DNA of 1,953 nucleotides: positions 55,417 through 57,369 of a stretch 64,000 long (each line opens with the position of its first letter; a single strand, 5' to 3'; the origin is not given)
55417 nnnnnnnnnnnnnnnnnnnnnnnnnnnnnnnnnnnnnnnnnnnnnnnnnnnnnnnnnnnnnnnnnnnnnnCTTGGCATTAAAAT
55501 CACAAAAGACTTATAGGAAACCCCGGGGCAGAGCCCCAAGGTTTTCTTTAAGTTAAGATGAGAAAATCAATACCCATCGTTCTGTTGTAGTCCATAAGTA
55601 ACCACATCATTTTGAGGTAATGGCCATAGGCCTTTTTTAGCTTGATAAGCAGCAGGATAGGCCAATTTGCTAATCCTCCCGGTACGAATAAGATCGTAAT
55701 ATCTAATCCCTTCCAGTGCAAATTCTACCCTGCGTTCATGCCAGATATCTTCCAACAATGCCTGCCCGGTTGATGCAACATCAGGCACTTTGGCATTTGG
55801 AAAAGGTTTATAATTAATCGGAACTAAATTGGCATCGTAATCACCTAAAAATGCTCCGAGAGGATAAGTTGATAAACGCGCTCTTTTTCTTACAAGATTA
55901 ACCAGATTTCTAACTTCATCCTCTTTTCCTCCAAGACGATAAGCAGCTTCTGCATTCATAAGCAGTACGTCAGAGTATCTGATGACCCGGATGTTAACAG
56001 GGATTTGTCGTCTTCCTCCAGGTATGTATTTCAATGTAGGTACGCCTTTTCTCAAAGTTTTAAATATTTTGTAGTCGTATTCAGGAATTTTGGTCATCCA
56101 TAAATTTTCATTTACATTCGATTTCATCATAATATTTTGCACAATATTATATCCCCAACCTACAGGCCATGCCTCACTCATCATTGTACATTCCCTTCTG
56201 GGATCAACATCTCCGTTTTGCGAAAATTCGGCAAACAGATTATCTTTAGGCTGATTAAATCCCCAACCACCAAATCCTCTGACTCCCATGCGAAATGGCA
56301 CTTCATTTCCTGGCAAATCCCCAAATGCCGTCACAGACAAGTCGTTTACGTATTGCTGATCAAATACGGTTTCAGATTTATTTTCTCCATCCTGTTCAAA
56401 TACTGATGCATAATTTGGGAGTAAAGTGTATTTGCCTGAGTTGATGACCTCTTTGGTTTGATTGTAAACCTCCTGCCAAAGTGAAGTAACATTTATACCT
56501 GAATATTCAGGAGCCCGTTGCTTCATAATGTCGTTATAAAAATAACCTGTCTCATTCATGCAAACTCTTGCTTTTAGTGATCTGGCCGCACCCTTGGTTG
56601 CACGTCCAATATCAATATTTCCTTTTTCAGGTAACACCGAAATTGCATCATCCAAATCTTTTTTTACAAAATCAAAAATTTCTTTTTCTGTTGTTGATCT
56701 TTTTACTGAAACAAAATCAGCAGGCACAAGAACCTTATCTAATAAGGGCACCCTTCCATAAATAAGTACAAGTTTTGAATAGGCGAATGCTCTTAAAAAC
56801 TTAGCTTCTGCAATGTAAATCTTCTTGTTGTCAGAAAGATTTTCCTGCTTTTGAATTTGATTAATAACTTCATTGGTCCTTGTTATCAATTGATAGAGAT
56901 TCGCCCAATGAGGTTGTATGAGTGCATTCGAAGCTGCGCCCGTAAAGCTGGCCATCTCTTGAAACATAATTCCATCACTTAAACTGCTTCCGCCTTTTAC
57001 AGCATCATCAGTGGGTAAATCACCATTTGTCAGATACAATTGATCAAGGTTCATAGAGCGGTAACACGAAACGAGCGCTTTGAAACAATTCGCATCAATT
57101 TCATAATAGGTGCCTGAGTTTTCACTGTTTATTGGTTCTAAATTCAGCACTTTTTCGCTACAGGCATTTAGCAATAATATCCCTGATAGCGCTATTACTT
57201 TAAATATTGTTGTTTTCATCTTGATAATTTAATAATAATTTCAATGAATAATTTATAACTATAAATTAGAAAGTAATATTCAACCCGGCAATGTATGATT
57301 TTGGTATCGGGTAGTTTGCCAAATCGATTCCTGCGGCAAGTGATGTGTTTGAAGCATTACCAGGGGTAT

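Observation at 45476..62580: ECF-sigma-gated SusC/D locus whose cargo contains no recognisable glycoside hydrolase or polysaccharide lyase family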

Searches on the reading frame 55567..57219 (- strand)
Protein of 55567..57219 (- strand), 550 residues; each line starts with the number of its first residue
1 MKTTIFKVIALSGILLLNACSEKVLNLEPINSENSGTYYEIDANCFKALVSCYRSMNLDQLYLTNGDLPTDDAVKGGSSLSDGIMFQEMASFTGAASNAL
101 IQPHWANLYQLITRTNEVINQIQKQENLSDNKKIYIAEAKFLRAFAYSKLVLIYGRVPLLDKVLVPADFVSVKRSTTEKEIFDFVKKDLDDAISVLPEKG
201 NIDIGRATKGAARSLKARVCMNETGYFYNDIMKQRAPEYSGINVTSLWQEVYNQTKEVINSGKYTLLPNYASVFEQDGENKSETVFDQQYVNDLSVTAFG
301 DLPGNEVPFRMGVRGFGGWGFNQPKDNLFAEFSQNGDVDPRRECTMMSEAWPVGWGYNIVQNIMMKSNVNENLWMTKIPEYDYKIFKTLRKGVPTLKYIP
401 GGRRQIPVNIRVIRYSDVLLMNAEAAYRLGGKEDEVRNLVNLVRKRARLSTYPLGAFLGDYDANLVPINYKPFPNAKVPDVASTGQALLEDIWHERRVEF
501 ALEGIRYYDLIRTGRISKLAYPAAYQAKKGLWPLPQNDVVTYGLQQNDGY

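Call 4: search_protein_families(library=pfam, proteins=[window:55567-57219:-], max_evalue=0.01)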
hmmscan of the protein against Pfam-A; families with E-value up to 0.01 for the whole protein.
window:55567-57219:- (550 aa): 3 families
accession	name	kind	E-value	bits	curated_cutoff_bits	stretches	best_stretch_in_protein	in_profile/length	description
PF07980.17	SusD_RagB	-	4.3e-27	96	23.1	1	305-526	22-248/297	SusD family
PF14322.12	SusD-like_3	-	5.1e-20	73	27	1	83-220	51-190/191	Starch-binding associating with outer membrane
PF12771.13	SusD-like_2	-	1.8e-08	34.1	27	1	101-198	57-152/415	Starch-binding associating with outer membrane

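Call 69: find_homologous_proteins(query=window:55567-57219:-, max_evalue=1e-30)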
Query window:55567-57219:- (550 aa): 996 proteins with E <= 1e-30 among 8000 candidates; the best 120 are listed.
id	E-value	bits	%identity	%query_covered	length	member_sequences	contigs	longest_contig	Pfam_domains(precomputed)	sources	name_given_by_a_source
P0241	0.0e+0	1261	100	100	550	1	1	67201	PF14322.13,PF07980.18,PF12771.14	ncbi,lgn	-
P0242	0.0e+0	1124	88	100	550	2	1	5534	PF14322.13,PF07980.18,PF12771.14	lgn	-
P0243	1.8e-252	857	67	97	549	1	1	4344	PF14322.13,PF07980.18,PF12771.14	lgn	-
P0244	4.8e-249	846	65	100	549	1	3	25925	PF14322.13,PF07980.18,PF12771.14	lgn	-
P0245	1.9e-246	837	65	100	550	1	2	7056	PF14322.13,PF07980.18,PF12771.14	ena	-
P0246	9.6e-243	825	66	100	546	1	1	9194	PF14322.13,PF07980.18,PF12771.14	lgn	-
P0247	3.0e-241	820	66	100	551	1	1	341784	PF14322.13,PF07980.18,PF12771.14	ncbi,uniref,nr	ncbi:hypothetical protein B4Q04_14355 [Zobellia sp. OII3]|uniref:RagB/SusD family nutrient uptake ou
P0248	3.3e-241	820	64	100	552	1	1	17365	PF14322.13,PF07980.18,PF12771.14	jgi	-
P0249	1.9e-237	807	65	99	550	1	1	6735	PF14322.13,PF07980.18,PF12771.14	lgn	-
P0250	4.7e-235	799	79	79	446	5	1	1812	PF14322.13,PF07980.18,PF12771.14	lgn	-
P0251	1.3e-233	795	65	100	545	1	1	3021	PF14322.13,PF07980.18,PF12771.14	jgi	-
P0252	1.0e-201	689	56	100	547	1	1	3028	PF14322.13,PF07980.18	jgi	jgi:hypothetical protein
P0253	8.0e-200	683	56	100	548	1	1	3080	PF14322.13,PF07980.18,PF12771.14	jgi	jgi:hypothetical protein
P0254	6.1e-193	660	55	100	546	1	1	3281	PF14322.13,PF07980.18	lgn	-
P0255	8.7e-122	426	44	99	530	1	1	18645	PF14322.13,PF07980.18,PF12771.14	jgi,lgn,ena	-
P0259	2.1e-114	401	42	99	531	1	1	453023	PF14322.13,PF12741.14,PF07980.18,PF12771.14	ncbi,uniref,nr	ncbi:RagB/SusD family nutrient uptake outer membrane protein [Robertkochia flava]|uniref:RagB/SusD f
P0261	2.5e-112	394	42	99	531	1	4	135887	PF14322.13,PF07980.18,PF12771.14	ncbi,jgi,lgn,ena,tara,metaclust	tara:strand:+ start:5180 stop:6775 length:1596 start_codon:yes stop_codon:yes gene_type:complete|met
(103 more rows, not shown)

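Call 70: find_encoding_contigs(protein=P0247, flank=10000, max_places=1)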
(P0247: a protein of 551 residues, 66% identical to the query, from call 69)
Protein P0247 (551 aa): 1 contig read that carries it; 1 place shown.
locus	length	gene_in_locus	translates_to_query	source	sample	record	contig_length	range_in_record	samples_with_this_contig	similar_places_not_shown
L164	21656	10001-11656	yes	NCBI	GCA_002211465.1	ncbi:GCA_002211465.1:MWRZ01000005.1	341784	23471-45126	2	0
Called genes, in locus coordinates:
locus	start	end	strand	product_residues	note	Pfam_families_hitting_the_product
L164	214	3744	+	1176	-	PF16410:DUF5018, PF17963:Big_9, PF17963:Big_9, PF17963:Big_9, PF17963:Big_9, PF17963:Big_9, PF17963:Big_9, PF00801:PKD, +13 more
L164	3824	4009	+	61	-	-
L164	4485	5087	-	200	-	PF04542:Sigma70_r2, PF08281:Sigma70_r4_2, PF04545:Sigma70_r4 (weak)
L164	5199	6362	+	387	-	PF04773:FecR, PF16344:FecR_C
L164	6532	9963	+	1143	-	PF13620:CarboxypepD_reg, PF13715:CarbopepD_reg_2, PF07715:Plug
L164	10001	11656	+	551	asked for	PF14322:SusD-like_3, PF12771:SusD-like_2 (weak), PF07980:SusD_RagB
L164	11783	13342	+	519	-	PF00884:Sulfatase, PF01663:Phosphodiest (faint), PF16347:SGSH_C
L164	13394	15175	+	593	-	PF00884:Sulfatase, PF16347:SGSH_C (weak)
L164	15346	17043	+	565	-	PF00732:GMC_oxred_N, PF05199:GMC_oxred_C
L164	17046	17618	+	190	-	PF13618:Gluconate_2-dh3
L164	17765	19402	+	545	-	PF00884:Sulfatase, PF01663:Phosphodiest (faint), PF16347:SGSH_C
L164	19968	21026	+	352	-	PF13595:DUF4138 (faint)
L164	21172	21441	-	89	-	-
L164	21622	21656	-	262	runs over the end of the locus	-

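Call 71: find_encoding_contigs(protein=P0244, flank=10000, max_places=1)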
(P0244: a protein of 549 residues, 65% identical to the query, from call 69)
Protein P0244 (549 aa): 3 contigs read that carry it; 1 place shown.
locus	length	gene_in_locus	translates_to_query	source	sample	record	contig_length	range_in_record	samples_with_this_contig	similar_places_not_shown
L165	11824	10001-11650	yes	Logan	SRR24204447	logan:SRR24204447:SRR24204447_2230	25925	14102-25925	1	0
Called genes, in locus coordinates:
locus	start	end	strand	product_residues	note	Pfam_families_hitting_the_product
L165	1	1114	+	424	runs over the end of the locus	PF12704:MacB_PCD, PF02687:FtsX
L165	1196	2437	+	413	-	PF25917:BSH_RND (weak), PF25973:BSH_CzcB (weak), PF25885:HH_EMRA (weak), PF25881:HH_YBHG (weak)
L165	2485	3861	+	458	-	PF02321:OEP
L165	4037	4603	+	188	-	PF04542:Sigma70_r2, PF07638:Sigma70_ECF (weak), PF08281:Sigma70_r4_2, PF04545:Sigma70_r4, PF00196:GerE (weak)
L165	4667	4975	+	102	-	-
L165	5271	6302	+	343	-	PF04773:FecR, PF16344:FecR_C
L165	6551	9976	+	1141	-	PF07660:STN, PF13620:CarboxypepD_reg, PF13715:CarbopepD_reg_2, PF07715:Plug, PF00593:TonB_dep_Rec_b-barrel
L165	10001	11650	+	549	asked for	PF14322:SusD-like_3, PF12771:SusD-like_2, PF07980:SusD_RagB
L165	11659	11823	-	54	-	?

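Call 72: find_encoding_contigs(protein=P0248, flank=10000, max_places=1)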
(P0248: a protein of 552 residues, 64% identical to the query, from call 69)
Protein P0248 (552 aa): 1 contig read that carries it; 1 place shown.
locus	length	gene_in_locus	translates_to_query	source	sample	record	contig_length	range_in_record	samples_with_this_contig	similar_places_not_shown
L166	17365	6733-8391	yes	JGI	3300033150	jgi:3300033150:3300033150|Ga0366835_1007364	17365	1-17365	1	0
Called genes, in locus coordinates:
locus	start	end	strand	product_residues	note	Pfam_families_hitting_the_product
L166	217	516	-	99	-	PF22548:AEP-TOTE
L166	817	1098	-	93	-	-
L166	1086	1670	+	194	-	PF07638:Sigma70_ECF (faint), PF04542:Sigma70_r2, PF08281:Sigma70_r4_2, PF00196:GerE (weak)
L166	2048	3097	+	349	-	PF04773:FecR, PF16344:FecR_C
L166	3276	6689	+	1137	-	PF07660:STN, PF13620:CarboxypepD_reg, PF13715:CarbopepD_reg_2, PF07715:Plug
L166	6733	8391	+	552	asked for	PF12771:SusD-like_2, PF14322:SusD-like_3, PF07980:SusD_RagB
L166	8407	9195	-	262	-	PF01609:DDE_Tnp_1, PF13612:DDE_Tnp_1_3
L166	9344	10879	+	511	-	PF00884:Sulfatase, PF01663:Phosphodiest (faint), PF16347:SGSH_C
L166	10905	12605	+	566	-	PF02638:GHL10 (weak)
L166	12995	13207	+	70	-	PF13385:Laminin_G_3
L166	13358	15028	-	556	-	PF01609:DDE_Tnp_1, PF13701:DDE_Tnp_1_4 (weak)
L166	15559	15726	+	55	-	-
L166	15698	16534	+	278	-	PF00872:Transposase_mut, PF10551:MULE (weak)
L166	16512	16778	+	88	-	PF00872:Transposase_mut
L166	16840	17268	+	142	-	PF13612:DDE_Tnp_1_3 (weak)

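Call 74: find_encoding_contigs(protein=P0246, flank=10000, max_places=1)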
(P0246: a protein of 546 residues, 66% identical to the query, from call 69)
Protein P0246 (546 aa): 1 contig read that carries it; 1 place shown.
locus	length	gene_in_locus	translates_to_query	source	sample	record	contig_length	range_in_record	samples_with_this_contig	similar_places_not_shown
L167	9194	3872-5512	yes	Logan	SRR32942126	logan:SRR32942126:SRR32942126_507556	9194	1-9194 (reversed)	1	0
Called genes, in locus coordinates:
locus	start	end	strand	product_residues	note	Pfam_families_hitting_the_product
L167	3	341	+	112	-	?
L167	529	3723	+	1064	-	PF13620:CarboxypepD_reg, PF13715:CarbopepD_reg_2, PF16371:MetallophosN (weak), PF07715:Plug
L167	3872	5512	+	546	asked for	PF14322:SusD-like_3, PF12771:SusD-like_2, PF07980:SusD_RagB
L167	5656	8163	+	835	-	PF13715:CarbopepD_reg_2, PF07715:Plug (weak), PF00593:TonB_dep_Rec_b-barrel, PF14905:OMP_b-brl_3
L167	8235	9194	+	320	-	?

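Call 75: find_encoding_contigs(protein=P0259, flank=10000, max_places=1)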
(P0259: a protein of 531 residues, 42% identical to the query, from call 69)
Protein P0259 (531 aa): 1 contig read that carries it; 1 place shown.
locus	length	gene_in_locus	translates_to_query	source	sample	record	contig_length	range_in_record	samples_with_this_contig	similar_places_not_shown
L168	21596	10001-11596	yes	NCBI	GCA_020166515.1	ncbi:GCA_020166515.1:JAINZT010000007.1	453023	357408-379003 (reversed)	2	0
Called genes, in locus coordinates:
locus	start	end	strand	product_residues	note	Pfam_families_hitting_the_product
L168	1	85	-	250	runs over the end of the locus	PF01925:TauE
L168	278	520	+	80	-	-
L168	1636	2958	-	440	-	PF00270:DEAD, PF04851:ResIII, PF00271:Helicase_C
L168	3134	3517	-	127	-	PF11236:DUF3037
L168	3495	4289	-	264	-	PF20613:HipA_2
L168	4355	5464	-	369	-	PF01926:MMR_HSR1 (faint), PF03193:RsgA_GTPase, PF00005:ABC_tran (weak)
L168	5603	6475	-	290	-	PF12833:HTH_18, PF00165:HTH_AraC (weak)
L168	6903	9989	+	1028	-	PF13620:CarboxypepD_reg, PF13715:CarbopepD_reg_2, PF07715:Plug, PF00593:TonB_dep_Rec_b-barrel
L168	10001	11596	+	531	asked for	PF12741:SusD-like (faint), PF14322:SusD-like_3, PF12771:SusD-like_2, PF07980:SusD_RagB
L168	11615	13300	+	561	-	-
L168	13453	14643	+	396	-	PF04041:Glyco_hydro_130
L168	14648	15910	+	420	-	PF07221:GlcNAc_2-epim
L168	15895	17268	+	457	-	PF07690:MFS_1, PF13347:MFS_2, PF07690:MFS_1 (weak)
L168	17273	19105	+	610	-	PF26410:GH5_mannosidase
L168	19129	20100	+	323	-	PF20511:PMI_typeI_cat, PF07883:Cupin_2 (faint), PF21621:MPI_cupin_dom (weak)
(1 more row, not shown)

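Call 76: find_encoding_contigs(protein=P0261, flank=10000, max_places=1)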
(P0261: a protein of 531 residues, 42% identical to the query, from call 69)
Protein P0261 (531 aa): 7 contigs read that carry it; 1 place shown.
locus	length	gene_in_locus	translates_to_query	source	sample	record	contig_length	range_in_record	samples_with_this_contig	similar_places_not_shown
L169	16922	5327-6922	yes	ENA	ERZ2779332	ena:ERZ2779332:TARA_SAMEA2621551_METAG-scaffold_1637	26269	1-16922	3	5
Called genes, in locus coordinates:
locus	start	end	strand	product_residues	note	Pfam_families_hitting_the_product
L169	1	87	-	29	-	?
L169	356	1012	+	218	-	PF21621:MPI_cupin_dom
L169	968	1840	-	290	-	PF12833:HTH_18, PF00165:HTH_AraC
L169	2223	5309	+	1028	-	PF13620:CarboxypepD_reg, PF13715:CarbopepD_reg_2, PF07715:Plug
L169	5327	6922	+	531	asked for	PF14322:SusD-like_3, PF12771:SusD-like_2 (faint), PF07980:SusD_RagB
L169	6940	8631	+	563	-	-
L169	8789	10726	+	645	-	PF22352:K319L-like_PKD (weak), PF02156:Glyco_hydro_26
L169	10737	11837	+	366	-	PF02156:Glyco_hydro_26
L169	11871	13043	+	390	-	PF04041:Glyco_hydro_130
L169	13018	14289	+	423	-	PF06662:C5-epim_C (faint), PF07221:GlcNAc_2-epim, PF03663:Glyco_hydro_76 (faint)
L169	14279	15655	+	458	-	PF07690:MFS_1, PF13347:MFS_2, PF07690:MFS_1 (weak)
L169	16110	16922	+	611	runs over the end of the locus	PF26410:GH5_mannosidase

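Call 77: search_solved_structures(query=L164:15346-17043:+, max_evalue=1e-10)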
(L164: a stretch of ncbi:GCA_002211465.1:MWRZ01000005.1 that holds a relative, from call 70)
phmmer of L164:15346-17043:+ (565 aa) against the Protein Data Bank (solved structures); distinct sequences matched with E-value up to 1e-10: 8.
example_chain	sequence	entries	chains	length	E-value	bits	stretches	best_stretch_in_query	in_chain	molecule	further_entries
8k6k_A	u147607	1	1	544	1.5e-29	106.4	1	10-561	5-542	Fructose dehydrogenase (N1146A) large subunit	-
8xcm_A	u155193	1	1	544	2.8e-29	105.5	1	10-561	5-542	Fructose dehydrogenase large subunit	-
7w2j_A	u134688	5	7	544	2.9e-29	105.4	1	10-561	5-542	Fructose dehydrogenase large subunit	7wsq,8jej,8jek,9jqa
6a2u_B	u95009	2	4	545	3.6e-29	105.1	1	12-561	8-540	Glucose dehydrogenase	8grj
8hdd_A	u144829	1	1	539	9.8e-29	103.7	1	12-559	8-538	Glucose dehydrogenase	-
8xcn_A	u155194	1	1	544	3.5e-28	101.8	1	10-561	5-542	Fructose dehydrogenase large subunit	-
8k6j_A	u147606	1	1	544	6.4e-28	101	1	10-561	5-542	Fructose dehydrogenase (H1147A) large subunit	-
7dve_A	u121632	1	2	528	3.9e-12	48.8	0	432-556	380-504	6'''-hydroxyparomomycin C oxidase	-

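Call 78: search_protein_families(library=ncbifam, proteins=[L164:15346-17043:+, L164:17046-17618:+, L164:11783-13342:+, L164:13394-15175:+, L164:17765-19402:+], max_evalue=0.00001)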
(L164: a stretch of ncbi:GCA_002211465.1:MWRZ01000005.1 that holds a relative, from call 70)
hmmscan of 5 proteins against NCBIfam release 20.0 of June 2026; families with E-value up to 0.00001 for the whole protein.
L164:15346-17043:+ (565 aa): 6 families
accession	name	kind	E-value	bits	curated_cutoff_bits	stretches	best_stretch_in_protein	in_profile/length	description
NF058674.1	CholsOxChoxAB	equivalog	7.2e-17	61.1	850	1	491-555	467-531/535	cholesterol oxidase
NF002550.0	PRK02106.1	subfamily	3.2e-12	45.8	605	0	496-556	472-533/563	choline dehydrogenase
TIGR02462.1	pyranose_ox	equivalog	8.5e-11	41.4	544.9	1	425-558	412-545/548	pyranose oxidase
TIGR01810.1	betA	equivalog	3.8e-09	35.7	732.1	0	14-315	1-263/532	choline dehydrogenase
NF053717.1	VnlPnlRedVprA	equivalog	7.5e-08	31.6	600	1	9-49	3-43/481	vinyl phenol reductase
TIGR03970.1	mycofact_MftG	equivalog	1.6e-07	30.7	387.45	0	490-555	419-485/487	mycofactocin dehydrogenase MftG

L164:17046-17618:+ (190 aa): 0 families

L164:11783-13342:+ (519 aa): 5 families
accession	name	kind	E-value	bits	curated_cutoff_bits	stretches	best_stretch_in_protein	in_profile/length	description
NF010322.0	PRK13759.1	equivalog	7.5e-72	242.4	481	3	270-495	236-456/486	arylsulfatase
TIGR03417.1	chol_sulfatase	equivalog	2.8e-56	191.4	433.45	2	286-491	236-435/500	choline-sulfatase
NF045661.1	HdlasePehA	equivalog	2.9e-50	171.4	900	2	300-495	279-484/506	phosphoric/sulfuric ester hydrolase PehA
NF052527.1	Mn_arylsulf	exception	1.6e-45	155.9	850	2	270-497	236-453/479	manganese-dependent arylsulfatase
NF038282.1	LapC_YejM_PbgA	exception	7.5e-06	24.5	825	0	289-371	398-478/584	LPS biosynthesis-modulating metalloenzyme YejM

L164:13394-15175:+ (593 aa): 4 families
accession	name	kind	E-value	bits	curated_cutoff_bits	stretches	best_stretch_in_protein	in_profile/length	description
NF010322.0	PRK13759.1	equivalog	4.2e-41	141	481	3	27-133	2-107/486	arylsulfatase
TIGR03417.1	chol_sulfatase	equivalog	5.4e-31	108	433.45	2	242-419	253-433/500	choline-sulfatase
NF052527.1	Mn_arylsulf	exception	3.6e-23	82.2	850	2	31-132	1-102/479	manganese-dependent arylsulfatase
NF045661.1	HdlasePehA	equivalog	6.3e-21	74.5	900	2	31-129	2-98/506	phosphoric/sulfuric ester hydrolase PehA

L164:17765-19402:+ (545 aa): 4 families
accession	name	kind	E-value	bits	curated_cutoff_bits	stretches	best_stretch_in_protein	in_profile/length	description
NF010322.0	PRK13759.1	equivalog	7.3e-39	133.6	481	2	219-367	265-419/486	arylsulfatase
TIGR03417.1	chol_sulfatase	equivalog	2.2e-34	119.2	433.45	2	219-363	250-399/500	choline-sulfatase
NF045661.1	HdlasePehA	equivalog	5e-28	98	900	2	224-330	283-395/506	phosphoric/sulfuric ester hydrolase PehA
NF052527.1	Mn_arylsulf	exception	1.3e-16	60.6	850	1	33-100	1-70/479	manganese-dependent arylsulfatase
